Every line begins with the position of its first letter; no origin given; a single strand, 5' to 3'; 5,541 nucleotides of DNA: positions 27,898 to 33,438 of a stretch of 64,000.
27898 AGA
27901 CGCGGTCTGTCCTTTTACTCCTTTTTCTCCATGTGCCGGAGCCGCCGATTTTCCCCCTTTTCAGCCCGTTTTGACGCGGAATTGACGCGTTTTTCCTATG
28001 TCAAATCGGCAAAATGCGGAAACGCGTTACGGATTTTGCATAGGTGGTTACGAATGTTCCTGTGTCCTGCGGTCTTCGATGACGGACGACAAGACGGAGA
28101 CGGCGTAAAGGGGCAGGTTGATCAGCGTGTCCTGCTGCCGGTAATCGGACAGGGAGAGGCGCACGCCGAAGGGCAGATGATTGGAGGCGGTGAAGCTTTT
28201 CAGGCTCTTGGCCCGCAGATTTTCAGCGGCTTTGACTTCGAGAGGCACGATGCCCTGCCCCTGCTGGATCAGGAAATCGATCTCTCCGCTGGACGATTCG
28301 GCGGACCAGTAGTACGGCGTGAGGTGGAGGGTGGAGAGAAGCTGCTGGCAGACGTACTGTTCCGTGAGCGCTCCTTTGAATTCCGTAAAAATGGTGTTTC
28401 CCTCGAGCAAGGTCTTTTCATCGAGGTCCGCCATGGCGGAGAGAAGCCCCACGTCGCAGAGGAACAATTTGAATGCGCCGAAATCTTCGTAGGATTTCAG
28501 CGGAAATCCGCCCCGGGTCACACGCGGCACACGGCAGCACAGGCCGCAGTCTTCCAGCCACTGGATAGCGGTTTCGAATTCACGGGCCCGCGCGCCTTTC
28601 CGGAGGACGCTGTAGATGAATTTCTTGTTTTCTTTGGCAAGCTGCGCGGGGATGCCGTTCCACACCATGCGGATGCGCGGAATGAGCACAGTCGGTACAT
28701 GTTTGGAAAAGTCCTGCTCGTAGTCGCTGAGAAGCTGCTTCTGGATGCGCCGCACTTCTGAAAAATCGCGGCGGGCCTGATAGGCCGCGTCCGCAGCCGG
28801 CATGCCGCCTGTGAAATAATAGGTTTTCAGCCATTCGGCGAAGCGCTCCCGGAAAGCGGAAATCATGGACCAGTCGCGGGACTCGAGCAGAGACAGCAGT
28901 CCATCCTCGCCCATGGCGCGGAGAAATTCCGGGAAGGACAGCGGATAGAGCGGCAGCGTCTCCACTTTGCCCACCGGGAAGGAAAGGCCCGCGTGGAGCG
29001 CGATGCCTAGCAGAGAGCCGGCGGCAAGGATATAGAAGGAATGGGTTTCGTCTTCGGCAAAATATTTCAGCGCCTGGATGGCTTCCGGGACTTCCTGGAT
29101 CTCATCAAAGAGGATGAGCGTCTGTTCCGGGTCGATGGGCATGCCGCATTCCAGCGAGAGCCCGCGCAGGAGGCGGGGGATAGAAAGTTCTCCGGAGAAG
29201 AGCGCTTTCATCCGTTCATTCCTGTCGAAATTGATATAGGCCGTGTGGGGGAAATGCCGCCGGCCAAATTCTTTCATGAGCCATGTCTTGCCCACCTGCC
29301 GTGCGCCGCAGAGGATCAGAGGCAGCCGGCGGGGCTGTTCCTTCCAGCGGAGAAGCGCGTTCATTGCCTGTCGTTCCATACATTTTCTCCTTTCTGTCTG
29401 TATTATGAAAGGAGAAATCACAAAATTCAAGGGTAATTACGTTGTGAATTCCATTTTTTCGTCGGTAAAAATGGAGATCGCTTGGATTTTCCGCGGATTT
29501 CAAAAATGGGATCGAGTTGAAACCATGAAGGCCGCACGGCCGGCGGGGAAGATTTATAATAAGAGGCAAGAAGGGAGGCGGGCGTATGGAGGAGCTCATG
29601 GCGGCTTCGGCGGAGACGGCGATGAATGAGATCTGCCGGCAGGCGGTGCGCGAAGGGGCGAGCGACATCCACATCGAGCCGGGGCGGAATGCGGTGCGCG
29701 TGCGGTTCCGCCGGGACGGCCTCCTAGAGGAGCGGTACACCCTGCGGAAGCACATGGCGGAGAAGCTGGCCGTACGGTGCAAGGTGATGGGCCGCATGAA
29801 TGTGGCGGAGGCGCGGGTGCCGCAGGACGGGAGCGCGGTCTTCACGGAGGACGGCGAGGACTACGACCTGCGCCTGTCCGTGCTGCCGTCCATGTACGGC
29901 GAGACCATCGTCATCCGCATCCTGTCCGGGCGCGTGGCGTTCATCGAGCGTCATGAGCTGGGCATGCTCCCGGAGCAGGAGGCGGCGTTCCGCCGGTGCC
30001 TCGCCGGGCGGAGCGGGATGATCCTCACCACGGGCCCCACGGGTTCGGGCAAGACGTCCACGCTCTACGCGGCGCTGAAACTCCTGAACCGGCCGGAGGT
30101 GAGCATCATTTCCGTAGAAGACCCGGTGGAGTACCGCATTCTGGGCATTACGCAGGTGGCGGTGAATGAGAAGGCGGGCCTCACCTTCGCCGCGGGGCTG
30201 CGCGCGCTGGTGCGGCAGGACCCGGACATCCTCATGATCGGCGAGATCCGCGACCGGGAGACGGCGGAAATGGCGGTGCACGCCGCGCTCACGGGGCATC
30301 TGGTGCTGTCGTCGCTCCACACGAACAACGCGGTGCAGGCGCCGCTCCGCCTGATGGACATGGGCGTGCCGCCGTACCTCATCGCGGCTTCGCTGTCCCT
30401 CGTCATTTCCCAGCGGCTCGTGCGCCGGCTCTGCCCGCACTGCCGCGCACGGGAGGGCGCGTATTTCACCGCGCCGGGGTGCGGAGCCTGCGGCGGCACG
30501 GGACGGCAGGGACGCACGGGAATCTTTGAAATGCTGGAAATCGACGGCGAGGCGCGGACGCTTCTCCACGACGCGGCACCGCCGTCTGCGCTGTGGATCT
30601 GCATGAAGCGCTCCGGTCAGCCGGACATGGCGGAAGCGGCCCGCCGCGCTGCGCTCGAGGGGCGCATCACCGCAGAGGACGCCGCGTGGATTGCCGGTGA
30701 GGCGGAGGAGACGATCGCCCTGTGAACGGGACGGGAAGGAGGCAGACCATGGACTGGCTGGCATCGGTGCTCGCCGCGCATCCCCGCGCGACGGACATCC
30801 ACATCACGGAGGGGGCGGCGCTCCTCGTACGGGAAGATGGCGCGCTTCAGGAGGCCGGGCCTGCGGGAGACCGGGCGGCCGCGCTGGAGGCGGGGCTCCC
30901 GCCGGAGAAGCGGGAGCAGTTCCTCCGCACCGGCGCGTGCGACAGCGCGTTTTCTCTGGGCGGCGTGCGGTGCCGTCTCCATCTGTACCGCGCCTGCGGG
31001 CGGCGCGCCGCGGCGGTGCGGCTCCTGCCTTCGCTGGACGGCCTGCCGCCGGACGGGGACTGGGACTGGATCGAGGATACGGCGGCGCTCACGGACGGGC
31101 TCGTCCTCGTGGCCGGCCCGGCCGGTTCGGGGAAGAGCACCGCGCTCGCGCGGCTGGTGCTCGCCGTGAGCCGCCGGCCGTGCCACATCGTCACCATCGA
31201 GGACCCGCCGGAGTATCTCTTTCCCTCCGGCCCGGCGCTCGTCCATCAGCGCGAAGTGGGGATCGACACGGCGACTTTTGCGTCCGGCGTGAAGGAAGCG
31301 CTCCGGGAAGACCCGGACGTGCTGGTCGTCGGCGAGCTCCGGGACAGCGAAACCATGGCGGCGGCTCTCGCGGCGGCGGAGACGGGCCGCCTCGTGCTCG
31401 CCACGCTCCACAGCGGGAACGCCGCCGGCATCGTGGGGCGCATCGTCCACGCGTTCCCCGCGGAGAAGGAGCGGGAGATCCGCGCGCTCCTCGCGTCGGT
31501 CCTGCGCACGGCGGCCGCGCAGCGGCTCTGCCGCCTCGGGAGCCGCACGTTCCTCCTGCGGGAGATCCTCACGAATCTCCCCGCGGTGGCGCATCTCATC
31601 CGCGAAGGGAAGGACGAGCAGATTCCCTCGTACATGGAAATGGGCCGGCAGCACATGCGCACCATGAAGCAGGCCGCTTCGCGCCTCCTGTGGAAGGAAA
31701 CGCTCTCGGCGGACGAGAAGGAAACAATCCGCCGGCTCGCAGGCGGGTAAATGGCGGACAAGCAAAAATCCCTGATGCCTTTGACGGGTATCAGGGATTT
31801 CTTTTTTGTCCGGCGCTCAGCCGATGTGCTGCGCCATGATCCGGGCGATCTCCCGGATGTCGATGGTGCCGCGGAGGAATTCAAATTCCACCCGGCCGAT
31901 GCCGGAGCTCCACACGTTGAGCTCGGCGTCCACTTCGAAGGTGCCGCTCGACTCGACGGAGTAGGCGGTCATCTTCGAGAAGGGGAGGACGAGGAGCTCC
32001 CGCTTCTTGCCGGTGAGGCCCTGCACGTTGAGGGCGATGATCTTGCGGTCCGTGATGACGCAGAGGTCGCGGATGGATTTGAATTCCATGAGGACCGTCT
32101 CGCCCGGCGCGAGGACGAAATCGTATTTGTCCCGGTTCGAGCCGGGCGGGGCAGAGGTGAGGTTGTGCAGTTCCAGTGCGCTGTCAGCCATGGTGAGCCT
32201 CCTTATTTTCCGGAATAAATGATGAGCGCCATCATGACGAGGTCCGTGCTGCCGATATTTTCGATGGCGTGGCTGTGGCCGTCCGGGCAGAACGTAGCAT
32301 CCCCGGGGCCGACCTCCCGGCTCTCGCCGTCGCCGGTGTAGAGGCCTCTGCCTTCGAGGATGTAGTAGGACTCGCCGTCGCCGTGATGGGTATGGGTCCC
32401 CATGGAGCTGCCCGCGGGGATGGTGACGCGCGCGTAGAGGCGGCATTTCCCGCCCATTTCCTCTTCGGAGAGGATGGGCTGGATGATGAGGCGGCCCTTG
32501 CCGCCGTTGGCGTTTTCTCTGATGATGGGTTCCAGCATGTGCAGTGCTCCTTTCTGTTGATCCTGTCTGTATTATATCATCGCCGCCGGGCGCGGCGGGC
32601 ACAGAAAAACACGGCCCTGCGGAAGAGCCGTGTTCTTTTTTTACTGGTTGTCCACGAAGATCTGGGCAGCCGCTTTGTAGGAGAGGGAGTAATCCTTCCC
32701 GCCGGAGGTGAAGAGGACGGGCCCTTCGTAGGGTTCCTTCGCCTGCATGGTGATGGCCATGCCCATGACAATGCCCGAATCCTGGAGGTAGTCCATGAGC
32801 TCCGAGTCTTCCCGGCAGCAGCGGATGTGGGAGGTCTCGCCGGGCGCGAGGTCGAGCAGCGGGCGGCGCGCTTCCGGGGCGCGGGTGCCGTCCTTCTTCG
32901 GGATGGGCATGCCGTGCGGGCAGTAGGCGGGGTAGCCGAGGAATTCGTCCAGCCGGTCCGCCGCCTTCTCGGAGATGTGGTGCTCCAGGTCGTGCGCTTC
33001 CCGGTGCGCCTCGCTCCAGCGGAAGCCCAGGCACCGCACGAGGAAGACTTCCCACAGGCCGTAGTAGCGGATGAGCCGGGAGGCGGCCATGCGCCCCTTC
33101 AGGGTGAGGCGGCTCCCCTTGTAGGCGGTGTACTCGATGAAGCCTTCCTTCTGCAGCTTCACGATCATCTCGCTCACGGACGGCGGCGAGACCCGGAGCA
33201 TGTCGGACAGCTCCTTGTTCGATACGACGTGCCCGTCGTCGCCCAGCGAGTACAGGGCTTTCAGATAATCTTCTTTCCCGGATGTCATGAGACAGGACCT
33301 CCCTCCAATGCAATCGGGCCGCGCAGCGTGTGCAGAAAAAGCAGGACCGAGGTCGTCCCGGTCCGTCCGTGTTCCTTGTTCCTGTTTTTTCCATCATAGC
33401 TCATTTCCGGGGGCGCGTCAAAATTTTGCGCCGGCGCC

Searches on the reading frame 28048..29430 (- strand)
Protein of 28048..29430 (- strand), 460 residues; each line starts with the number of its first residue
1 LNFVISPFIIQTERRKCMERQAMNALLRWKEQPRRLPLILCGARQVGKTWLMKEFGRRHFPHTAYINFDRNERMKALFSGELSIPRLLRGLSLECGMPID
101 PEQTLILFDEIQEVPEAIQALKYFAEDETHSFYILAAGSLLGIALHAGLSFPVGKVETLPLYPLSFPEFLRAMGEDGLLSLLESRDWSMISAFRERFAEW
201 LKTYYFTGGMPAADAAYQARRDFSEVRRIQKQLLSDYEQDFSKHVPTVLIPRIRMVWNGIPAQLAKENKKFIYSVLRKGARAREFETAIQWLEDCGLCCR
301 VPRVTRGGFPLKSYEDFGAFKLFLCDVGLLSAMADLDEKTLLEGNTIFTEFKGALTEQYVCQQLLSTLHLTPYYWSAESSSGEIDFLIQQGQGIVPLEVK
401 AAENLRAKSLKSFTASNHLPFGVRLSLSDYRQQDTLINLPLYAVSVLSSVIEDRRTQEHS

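Call 54: search_protein_families(library=pfam, max_evalue=0.00001, proteins=[window:28048-29430:-])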
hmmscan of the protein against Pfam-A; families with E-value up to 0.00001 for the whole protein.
window:28048-29430:- (460 aa): 2 families
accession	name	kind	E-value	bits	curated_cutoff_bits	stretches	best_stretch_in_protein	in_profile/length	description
PF13635.12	DUF4143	-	7.3e-37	127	28.1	1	238-401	1-159/160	Domain of unknown function (DUF4143)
PF13173.12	AAA_14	-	2e-25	89.7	27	1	37-170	4-129/129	AAA domain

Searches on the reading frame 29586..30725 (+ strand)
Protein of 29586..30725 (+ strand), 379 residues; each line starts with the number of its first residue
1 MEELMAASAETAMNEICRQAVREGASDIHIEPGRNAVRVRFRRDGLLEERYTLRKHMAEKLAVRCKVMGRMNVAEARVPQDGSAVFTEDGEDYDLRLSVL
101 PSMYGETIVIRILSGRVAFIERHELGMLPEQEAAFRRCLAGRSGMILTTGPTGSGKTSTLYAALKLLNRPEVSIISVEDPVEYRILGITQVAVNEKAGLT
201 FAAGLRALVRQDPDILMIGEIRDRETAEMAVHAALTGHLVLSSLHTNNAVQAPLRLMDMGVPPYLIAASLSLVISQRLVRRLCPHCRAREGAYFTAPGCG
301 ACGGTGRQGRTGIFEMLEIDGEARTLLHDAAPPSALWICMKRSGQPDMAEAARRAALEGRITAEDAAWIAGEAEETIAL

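Call 54: search_protein_families(library=pfam, max_evalue=0.00001, proteins=[window:29586-30725:+])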
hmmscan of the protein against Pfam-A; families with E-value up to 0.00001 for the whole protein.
window:29586-30725:+ (379 aa): 1 family
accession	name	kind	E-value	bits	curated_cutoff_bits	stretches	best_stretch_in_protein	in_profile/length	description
PF00437.27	T2SSE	-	4.9e-118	394.4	24.9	1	7-365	6-367/370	Type II/IV secretion system protein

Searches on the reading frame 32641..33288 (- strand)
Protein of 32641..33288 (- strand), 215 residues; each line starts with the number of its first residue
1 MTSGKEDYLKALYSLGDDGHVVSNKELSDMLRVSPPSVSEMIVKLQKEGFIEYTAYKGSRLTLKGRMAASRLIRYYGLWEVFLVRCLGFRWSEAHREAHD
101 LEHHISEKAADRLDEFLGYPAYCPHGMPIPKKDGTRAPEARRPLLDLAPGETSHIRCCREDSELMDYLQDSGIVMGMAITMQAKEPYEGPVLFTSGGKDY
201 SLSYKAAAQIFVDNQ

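Call 56: search_protein_families(library=pfam, max_evalue=0.000001, proteins=[window:32641-33288:-])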
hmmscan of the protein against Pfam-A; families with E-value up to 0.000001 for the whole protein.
window:32641-33288:- (215 aa): 3 families
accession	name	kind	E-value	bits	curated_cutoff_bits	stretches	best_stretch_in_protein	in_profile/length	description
PF02742.21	Fe_dep_repr_C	-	8.8e-28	96.6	27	1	62-131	1-70/70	Iron dependent repressor, metal binding and dimerisation domain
PF01325.25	Fe_dep_repress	-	1.6e-18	67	26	1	2-58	3-59/60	Iron dependent repressor, N-terminal DNA binding domain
PF04023.20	FeoA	-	1.2e-12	48.2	23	1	143-213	2-73/74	FeoA domain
